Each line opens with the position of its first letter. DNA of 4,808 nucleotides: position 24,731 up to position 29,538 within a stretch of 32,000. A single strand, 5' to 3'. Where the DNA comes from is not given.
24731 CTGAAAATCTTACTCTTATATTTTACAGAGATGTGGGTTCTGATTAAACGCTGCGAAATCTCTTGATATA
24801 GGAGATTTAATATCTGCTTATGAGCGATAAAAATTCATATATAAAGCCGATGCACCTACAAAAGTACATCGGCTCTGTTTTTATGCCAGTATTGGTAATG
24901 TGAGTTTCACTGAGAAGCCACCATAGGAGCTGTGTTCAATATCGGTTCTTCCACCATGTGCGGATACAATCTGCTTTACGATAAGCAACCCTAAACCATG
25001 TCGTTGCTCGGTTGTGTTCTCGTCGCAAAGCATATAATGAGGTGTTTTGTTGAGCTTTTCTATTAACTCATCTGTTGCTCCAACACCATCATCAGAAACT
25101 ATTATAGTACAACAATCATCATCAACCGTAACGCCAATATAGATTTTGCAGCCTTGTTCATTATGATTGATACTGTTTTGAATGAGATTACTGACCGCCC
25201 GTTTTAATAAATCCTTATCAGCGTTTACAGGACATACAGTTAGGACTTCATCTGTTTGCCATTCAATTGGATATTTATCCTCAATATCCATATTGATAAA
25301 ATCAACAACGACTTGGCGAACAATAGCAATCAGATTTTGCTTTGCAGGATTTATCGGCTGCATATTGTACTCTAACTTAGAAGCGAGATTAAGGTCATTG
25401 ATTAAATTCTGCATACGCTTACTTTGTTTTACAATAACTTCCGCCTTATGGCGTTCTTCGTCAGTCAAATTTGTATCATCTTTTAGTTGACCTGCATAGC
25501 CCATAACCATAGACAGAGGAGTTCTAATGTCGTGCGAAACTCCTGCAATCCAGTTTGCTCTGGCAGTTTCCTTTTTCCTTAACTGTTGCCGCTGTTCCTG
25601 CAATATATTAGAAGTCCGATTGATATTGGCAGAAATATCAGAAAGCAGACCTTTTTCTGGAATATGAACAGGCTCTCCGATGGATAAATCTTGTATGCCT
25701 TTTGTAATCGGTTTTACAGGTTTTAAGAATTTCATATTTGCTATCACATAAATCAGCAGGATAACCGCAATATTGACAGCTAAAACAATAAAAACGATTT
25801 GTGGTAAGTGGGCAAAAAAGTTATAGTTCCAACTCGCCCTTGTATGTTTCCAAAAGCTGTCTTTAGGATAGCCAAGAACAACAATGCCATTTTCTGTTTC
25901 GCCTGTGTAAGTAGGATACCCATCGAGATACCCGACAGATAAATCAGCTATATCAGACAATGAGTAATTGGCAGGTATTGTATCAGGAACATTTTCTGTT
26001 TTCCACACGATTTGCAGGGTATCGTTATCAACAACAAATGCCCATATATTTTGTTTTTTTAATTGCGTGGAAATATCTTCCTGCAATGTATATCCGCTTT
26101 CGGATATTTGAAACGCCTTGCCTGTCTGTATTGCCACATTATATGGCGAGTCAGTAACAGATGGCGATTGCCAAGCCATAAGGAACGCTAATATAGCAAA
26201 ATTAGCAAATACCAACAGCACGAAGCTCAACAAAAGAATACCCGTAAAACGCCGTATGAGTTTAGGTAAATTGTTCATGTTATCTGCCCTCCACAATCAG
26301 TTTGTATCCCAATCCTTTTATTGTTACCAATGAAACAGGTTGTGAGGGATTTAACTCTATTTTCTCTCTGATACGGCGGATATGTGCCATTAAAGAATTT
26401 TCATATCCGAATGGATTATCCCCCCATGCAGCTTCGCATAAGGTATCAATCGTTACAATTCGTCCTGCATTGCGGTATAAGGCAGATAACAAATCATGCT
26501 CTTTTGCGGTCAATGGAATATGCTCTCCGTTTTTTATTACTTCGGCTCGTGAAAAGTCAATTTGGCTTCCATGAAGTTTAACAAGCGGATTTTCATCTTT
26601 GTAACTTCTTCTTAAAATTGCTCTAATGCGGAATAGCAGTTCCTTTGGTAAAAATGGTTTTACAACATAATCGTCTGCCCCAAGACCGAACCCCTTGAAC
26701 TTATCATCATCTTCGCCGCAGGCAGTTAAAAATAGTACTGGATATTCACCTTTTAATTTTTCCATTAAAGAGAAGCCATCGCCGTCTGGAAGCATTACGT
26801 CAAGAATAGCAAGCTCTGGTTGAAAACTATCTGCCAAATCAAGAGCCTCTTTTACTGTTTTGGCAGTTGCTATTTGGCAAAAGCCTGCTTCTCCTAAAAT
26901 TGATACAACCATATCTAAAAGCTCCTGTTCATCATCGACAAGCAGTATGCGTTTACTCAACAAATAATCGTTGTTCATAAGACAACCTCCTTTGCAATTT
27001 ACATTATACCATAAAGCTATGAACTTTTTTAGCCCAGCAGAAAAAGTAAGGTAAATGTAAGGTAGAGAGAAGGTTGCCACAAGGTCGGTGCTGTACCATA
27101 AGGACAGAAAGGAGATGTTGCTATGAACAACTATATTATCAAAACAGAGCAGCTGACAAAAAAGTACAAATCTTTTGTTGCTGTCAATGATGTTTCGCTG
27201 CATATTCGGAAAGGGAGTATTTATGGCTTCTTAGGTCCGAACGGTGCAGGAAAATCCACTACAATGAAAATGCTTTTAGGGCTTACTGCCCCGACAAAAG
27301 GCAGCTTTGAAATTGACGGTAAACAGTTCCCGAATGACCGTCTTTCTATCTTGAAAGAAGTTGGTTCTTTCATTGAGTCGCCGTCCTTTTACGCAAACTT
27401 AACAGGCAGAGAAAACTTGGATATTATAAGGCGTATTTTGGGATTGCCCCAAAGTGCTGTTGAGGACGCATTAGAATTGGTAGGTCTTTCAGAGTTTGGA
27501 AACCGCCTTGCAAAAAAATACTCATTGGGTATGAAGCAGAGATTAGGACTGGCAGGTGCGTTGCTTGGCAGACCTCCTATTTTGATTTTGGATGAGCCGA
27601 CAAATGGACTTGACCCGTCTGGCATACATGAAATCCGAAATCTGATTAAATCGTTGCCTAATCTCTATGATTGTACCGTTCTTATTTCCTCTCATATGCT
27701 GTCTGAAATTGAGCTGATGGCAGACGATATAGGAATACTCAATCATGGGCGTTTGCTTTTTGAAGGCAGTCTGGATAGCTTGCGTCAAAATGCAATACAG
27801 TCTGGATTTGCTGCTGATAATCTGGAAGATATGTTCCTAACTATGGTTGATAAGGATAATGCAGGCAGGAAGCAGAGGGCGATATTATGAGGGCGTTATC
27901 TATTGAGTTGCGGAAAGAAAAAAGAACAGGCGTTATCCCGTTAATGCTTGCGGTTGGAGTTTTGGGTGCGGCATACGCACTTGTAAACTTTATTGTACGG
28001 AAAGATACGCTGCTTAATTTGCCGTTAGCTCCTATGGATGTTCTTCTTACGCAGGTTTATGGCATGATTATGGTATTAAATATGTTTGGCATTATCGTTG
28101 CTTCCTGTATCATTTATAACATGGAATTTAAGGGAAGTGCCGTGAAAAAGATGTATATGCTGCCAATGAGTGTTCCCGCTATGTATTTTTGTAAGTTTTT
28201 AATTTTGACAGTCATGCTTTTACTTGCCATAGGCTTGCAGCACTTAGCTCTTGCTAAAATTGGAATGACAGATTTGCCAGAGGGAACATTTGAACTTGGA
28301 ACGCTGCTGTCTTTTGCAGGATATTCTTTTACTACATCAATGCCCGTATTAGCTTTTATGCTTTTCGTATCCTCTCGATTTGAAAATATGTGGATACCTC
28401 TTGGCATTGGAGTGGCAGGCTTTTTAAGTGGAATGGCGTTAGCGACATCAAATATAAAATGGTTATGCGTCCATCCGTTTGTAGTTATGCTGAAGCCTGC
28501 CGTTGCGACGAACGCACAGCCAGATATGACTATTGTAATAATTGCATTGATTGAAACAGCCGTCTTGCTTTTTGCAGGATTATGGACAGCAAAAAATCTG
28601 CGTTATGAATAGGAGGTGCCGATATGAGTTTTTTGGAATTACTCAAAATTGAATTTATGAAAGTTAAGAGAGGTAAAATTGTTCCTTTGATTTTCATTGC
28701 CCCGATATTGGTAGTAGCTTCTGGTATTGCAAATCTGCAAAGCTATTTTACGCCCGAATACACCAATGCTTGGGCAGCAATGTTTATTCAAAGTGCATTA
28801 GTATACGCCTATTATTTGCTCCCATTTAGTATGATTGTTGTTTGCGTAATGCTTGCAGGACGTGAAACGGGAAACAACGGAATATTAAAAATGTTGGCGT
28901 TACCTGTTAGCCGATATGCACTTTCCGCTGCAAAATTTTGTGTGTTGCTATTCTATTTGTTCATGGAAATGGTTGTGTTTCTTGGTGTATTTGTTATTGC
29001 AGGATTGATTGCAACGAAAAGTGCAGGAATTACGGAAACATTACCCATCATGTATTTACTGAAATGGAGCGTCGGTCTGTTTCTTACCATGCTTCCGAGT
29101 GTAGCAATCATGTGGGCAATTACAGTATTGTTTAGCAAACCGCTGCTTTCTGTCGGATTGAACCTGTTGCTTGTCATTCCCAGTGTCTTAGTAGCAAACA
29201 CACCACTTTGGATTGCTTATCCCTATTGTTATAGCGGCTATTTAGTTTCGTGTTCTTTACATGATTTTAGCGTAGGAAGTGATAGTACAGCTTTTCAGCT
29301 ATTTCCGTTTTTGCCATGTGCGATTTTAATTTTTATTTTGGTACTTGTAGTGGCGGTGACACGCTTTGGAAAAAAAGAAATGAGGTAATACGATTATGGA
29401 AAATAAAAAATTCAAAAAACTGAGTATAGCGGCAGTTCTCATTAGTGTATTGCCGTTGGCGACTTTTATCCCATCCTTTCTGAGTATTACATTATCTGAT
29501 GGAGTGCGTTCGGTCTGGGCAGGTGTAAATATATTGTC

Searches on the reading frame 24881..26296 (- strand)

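Call 85: search_protein_families(library=pfam, proteins=[window:24881-26296:-], max_evalue=0.001)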
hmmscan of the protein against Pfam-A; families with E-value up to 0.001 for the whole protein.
window:24881-26296:- (471 aa): 4 families
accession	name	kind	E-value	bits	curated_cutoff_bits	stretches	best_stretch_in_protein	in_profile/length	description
PF02518.31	HATPase_c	-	1.3e-20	74.3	26.4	1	360-469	2-109/111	Histidine kinase-, DNA gyrase B-, and HSP90-like ATPase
PF00512.31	HisKA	-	4.9e-16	59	26.9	1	246-309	2-64/66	His Kinase A (phospho-acceptor) domain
PF13581.12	HATPase_c_2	-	3.3e-05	24.4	27.4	1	365-446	33-111/127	Histidine kinase-like ATPase domain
PF14501.12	HATPase_c_5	-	0.00019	21.7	22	1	366-467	8-101/102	GHKL domain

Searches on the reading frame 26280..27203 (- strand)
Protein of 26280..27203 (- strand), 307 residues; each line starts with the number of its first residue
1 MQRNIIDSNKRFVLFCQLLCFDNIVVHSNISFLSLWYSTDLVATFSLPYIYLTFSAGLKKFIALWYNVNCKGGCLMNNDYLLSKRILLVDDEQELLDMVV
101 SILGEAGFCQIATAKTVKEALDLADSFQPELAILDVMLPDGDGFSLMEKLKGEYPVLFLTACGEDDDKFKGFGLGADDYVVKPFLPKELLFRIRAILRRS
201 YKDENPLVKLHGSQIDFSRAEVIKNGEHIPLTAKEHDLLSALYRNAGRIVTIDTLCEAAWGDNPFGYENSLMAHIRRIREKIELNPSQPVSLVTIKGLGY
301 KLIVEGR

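Call 85: search_protein_families(library=pfam, proteins=[window:26280-27203:-], max_evalue=0.001)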
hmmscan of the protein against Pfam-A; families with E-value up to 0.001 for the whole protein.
window:26280-27203:- (307 aa): 2 families
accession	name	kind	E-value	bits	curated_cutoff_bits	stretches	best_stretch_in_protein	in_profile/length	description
PF00072.30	Response_reg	-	5.9e-23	81.6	30.2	1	86-193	1-110/111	Response regulator receiver domain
PF00486.34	Trans_reg_C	-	1.8e-21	76.4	26.2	1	226-302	1-77/77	Transcriptional regulatory protein, C terminal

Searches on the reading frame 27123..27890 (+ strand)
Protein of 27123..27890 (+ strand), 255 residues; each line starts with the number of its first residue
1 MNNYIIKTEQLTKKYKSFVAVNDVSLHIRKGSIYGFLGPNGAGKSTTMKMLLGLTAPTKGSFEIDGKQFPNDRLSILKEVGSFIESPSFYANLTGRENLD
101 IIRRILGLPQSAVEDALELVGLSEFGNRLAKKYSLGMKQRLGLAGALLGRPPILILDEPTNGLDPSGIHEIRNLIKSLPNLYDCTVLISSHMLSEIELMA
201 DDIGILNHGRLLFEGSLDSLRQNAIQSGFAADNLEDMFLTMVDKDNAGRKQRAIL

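Call 85: search_protein_families(library=pfam, proteins=[window:27123-27890:+], max_evalue=0.001)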
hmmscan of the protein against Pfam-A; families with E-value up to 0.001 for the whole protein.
window:27123-27890:+ (255 aa): 2 families
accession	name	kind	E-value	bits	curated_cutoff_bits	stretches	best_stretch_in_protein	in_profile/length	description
PF00005.33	ABC_tran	-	1.1e-31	110.7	25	1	21-161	1-137/137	ABC transporter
PF13304.12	AAA_21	-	1.7e-15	58.3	27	1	126-191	231-298/304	AAA domain, putative AbiEii toxin, Type IV TA system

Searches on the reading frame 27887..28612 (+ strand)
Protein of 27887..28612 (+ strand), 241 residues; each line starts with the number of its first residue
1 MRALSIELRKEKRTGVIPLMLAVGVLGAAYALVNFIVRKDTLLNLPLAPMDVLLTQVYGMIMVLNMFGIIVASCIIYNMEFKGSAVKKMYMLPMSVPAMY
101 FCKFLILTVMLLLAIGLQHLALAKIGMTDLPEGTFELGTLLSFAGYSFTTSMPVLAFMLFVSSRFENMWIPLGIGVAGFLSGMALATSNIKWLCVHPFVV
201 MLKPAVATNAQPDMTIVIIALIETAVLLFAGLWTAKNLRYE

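Call 85: search_protein_families(library=pfam, proteins=[window:27887-28612:+], max_evalue=0.001)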
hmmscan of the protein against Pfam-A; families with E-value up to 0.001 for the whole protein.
window:27887-28612:+ (241 aa): 1 family
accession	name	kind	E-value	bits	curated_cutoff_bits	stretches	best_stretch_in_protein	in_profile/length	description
PF12730.13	ABC2_membrane_4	-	6.8e-10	39.6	27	1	4-180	2-177/179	ABC-2 family transporter protein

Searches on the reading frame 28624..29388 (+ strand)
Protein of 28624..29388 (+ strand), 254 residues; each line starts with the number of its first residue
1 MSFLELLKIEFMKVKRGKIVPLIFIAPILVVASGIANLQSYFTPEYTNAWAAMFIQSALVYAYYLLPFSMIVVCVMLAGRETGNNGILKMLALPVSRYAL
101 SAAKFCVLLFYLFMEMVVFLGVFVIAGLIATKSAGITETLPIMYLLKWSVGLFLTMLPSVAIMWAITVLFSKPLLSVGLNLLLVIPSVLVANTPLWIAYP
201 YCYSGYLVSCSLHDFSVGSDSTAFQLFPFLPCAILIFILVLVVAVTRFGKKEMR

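Call 85: search_protein_families(library=pfam, proteins=[window:28624-29388:+], max_evalue=0.001)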
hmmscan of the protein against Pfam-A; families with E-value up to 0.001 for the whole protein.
window:28624-29388:+ (254 aa): 1 family
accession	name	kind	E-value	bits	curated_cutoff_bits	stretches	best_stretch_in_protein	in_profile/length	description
PF12730.13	ABC2_membrane_4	-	4e-31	108.8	27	1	6-186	1-178/179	ABC-2 family transporter protein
